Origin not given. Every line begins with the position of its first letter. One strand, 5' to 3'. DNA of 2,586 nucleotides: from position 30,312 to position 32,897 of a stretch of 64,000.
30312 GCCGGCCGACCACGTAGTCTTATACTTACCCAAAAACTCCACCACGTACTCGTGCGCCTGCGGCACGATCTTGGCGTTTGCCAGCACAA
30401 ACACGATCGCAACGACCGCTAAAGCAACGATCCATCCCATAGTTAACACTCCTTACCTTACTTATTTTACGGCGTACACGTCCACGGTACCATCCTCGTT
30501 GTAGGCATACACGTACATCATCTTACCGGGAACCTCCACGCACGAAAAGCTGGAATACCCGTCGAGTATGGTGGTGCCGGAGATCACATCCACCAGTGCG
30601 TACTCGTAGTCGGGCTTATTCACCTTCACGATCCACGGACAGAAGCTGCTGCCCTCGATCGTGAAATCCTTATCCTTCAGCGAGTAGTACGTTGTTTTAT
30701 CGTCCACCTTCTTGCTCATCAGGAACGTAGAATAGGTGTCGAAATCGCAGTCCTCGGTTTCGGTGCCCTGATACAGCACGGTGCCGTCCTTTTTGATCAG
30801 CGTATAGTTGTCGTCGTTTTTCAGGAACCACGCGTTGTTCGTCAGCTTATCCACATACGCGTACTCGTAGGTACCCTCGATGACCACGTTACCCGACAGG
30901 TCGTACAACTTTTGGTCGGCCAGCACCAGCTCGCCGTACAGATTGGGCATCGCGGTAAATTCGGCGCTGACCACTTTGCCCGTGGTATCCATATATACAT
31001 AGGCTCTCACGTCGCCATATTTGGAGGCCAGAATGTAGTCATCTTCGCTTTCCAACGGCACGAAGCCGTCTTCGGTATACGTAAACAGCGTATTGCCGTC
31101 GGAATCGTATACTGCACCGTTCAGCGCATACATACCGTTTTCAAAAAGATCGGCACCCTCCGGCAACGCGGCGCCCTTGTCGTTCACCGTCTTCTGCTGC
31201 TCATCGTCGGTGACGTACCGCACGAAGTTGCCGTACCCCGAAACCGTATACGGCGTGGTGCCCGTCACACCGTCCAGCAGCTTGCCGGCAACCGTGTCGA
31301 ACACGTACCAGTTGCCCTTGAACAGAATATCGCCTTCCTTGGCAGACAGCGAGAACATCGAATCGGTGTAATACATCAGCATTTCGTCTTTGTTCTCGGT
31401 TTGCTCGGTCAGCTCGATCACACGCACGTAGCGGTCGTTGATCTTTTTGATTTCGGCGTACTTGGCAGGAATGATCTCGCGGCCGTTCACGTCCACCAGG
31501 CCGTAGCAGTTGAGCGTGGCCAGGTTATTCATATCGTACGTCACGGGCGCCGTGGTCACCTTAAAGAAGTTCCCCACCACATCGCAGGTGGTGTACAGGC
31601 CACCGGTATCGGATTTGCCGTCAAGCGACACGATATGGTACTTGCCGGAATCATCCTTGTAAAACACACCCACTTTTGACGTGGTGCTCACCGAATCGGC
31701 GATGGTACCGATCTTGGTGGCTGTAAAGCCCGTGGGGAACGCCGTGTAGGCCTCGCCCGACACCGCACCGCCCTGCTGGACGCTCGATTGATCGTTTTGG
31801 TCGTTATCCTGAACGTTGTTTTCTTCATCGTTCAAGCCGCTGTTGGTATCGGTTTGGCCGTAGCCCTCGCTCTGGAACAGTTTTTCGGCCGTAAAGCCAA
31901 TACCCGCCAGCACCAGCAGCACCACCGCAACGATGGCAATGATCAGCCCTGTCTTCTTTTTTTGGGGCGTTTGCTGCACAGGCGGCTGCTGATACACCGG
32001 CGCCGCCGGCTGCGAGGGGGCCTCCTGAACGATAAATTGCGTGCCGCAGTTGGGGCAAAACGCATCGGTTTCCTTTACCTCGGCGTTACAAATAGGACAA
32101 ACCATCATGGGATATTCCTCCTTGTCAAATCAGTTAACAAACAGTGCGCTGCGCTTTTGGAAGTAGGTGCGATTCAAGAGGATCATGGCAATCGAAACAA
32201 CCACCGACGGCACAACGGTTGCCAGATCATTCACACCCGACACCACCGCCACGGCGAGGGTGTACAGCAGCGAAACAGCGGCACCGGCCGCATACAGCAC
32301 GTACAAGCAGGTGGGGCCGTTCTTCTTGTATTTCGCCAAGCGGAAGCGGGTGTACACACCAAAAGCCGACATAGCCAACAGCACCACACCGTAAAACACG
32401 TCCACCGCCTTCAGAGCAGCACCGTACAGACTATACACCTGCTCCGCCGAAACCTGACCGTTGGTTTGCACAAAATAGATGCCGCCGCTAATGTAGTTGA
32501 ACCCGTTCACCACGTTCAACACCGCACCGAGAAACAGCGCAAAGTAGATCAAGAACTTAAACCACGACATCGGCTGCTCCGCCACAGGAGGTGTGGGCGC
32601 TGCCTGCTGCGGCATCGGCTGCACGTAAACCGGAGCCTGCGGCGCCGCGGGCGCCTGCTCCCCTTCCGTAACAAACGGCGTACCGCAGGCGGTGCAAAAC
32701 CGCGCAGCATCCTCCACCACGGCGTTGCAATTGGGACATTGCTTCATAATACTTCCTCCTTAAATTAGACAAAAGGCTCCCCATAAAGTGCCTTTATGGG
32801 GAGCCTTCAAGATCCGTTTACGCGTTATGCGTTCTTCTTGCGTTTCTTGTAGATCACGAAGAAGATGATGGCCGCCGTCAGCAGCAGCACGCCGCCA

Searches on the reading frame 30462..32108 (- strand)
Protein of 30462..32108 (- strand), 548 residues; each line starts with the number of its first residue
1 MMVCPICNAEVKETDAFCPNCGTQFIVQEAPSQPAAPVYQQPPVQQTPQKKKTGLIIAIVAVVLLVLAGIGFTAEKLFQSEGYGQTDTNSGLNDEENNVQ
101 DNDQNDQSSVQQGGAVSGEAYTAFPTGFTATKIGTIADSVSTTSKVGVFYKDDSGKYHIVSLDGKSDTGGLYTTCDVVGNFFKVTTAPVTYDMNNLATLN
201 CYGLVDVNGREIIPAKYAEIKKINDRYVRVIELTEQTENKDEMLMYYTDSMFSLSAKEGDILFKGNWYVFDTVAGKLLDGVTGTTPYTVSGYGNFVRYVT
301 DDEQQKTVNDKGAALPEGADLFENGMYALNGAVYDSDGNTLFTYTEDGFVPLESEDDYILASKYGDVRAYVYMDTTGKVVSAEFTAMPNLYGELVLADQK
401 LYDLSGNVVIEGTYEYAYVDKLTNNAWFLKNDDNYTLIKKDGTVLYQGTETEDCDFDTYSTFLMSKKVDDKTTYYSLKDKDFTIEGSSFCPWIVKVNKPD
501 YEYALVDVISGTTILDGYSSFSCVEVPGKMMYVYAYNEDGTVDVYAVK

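Call 7: search_protein_families(library=pfam, proteins=[window:30462-32108:-], max_evalue=0.001)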
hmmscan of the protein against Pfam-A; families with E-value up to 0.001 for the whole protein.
window:30462-32108:- (548 aa): 3 families
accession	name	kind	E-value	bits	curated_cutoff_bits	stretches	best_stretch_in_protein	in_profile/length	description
PF14903.11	WG_beta_rep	-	6.8e-07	29.7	25.6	0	202-222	1-21/35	WG containing repeat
PF13240.11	Zn_Ribbon_1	-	4.6e-05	23.5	25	1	4-24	2-22/23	zinc-ribbon domain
PF13248.11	Zn_ribbon_3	-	0.0002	21.1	27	1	2-23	3-24/26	zinc-ribbon domain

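Call 34: search_protein_families(library=ncbifam, proteins=[window:30462-32108:-], max_evalue=0.01)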
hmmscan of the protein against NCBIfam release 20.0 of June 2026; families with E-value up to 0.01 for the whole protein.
window:30462-32108:- (548 aa): 2 families
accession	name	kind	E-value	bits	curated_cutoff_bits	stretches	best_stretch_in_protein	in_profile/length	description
NF053815.1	teico_TcaA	equivalog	0.00038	19.4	550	1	1-67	1-67/463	membrane-associated protein TcaA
NF033761.1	gliding_GltJ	equivalog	0.0044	16.2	450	1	24-89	340-406/671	adventurous gliding motility protein GltJ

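Call 88: search_protein_families(library=padloc, proteins=[window:30462-32108:-], max_evalue=0.001)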
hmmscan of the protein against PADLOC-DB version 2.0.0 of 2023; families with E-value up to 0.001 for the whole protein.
window:30462-32108:- (548 aa): 0 families

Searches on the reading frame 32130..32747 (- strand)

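Call 7: search_protein_families(library=pfam, proteins=[window:32130-32747:-], max_evalue=0.001)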
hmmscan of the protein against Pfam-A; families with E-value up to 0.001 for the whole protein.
window:32130-32747:- (205 aa): 3 families
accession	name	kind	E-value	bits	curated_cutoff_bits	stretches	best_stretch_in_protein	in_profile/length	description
PF13240.11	Zn_Ribbon_1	-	3.7e-07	30.2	25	1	4-25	2-23/23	zinc-ribbon domain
PF13248.11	Zn_ribbon_3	-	7.8e-07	28.8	27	1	1-25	2-26/26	zinc-ribbon domain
PF12773.13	DZR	-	5.4e-05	23.7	27.3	1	4-24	1-21/45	Double zinc ribbon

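Call 34: search_protein_families(library=ncbifam, proteins=[window:32130-32747:-], max_evalue=0.01)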
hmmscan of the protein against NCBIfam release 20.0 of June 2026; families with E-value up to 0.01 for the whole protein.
window:32130-32747:- (205 aa): 1 family
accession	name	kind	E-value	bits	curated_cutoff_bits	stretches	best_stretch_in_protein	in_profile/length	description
NF041910.1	HVO_0416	equivalog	0.00075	19.4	80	1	2-22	35-55/58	HVO_0416 family zinc finger protein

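Call 88: search_protein_families(library=padloc, proteins=[window:32130-32747:-], max_evalue=0.001)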
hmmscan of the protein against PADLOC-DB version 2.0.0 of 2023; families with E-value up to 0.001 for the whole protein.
window:32130-32747:- (205 aa): 0 families
